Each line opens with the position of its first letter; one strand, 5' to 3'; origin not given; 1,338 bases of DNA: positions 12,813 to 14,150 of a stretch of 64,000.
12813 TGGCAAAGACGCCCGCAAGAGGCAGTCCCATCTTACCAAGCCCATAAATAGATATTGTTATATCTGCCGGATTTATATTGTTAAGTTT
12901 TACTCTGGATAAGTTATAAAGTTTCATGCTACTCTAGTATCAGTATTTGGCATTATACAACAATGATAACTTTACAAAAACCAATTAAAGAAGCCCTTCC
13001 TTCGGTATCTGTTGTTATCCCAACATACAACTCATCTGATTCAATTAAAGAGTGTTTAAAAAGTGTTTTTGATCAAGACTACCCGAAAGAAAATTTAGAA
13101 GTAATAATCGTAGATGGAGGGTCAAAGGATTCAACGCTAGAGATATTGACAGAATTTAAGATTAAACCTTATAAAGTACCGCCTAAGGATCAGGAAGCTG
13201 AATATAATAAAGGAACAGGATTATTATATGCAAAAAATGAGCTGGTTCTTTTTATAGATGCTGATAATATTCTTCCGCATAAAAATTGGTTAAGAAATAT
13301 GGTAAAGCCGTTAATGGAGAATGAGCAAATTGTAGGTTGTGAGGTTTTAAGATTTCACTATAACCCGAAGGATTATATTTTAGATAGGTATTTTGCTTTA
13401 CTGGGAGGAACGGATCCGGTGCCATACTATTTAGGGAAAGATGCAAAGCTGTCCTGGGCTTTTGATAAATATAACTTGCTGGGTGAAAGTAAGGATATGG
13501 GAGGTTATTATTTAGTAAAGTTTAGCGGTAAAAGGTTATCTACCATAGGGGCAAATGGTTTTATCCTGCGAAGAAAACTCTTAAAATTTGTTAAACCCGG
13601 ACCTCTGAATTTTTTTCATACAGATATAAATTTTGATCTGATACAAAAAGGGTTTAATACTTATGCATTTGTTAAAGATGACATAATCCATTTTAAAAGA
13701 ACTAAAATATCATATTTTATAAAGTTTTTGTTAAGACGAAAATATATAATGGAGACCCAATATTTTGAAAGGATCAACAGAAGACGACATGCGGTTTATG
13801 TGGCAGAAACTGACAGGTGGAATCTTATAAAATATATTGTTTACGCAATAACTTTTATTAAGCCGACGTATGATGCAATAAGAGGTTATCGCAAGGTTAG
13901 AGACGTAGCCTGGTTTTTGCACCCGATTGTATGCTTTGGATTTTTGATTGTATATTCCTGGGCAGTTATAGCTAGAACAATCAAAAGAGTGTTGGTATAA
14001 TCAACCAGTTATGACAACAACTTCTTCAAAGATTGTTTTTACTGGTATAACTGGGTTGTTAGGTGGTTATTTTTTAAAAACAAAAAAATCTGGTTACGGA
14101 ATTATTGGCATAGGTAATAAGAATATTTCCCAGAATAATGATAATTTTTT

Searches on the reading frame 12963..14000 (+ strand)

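Call 18: search_protein_families(library=pfam, proteins=[window:12963-14000:+], max_evalue=0.001)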
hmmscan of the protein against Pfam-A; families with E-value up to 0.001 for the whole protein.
window:12963-14000:+ (345 aa): 3 families
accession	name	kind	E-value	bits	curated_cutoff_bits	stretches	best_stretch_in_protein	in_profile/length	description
PF00535.33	Glycos_transf_2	-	2e-26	93.3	23.3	1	16-142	1-129/168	Glycosyl transferase family 2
PF13641.12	Glyco_tranf_2_3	-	9.5e-10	39.3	27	1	13-154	1-132/230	Glycosyltransferase like family 2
PF10111.15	Glyco_tranf_2_2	-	1.8e-08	34.7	27.3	1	16-105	1-95/276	Glycosyltransferase like family 2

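Call 72: search_protein_families(library=ncbifam, proteins=[window:12963-14000:+], max_evalue=0.00001)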
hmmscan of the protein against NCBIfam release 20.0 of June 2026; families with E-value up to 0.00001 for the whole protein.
window:12963-14000:+ (345 aa): 21 families
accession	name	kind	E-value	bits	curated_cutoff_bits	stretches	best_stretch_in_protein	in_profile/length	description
TIGR03965.1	mycofact_glyco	equivalog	3.8e-17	62.3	280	1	10-143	71-204/467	mycofactocin biosynthesis glycosyltransferase MftF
NF041875.1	EPS_EpsD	equivalog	4.8e-16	59.1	370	1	15-119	1-106/325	exopolysaccharide biosynthesis glycosyltransferase EpsD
TIGR03111.1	glyc2_xrt_Gpos1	hypoth_equivalog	5e-16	58.5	363.95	1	9-124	45-163/439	TIGR03111 family XrtG-associated glycosyltransferase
TIGR03937.1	PgaC_IcaA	equivalog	5.9e-16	58.4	422.3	1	6-123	38-156/407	poly-beta-1,6-N-acetyl-D-glucosamine synthase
TIGR04283.1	glyco_like_mftF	equivalog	2.7e-15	56.6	182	1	15-133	1-113/221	TIGR04283 family arsenosugar biosynthesis glycosyltransferase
NF007482.0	PRK10073.1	equivalog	3.8e-13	49.2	423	1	11-113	4-107/334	glycosyltransferase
NF038302.1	EPS_HpsE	equivalog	8.3e-12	44.7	300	1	15-122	3-116/307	hormogonium polysaccharide biosynthesis glycosyltransferase HpsE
NF050050.1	ProtGlycPglI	equivalog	1.9e-11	43.9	500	1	13-107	2-99/306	GalNAc(5)-diNAcBac-PP-undecaprenol beta-1,3-glucosyltransferase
NF047683.1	TeichurnBiosyTuaG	equivalog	3.8e-11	43.1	400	1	11-105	4-100/252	teichuronic acid biosynthesis protein TuaG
NF010496.0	PRK13915.1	equivalog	3e-10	39.7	262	1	13-123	31-148/307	glucosyl-3-phosphoglycerate synthase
TIGR03469.1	HpnB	hypoth_equivalog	3.8e-10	39.4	379.25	1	6-62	37-92/386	hopene-associated glycosyltransferase HpnB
NF038299.1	EPS_HpsN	equivalog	2.2e-09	36.8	425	1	13-123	1-112/317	hormogonium polysaccharide biosynthesis glycosyltransferase HpsN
NF045692.1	OglycostaseCruG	equivalog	2e-08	33.6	600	1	4-66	32-92/386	2'-O-glycosyltransferase CruG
TIGR04242.1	nodulat_NodC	equivalog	2e-08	33.6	550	1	9-58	44-93/395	chitooligosaccharide synthase NodC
NF008558.0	PRK11498.1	equivalog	6.7e-08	30.9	992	1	10-123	270-383/872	UDP-forming cellulose synthase catalytic subunit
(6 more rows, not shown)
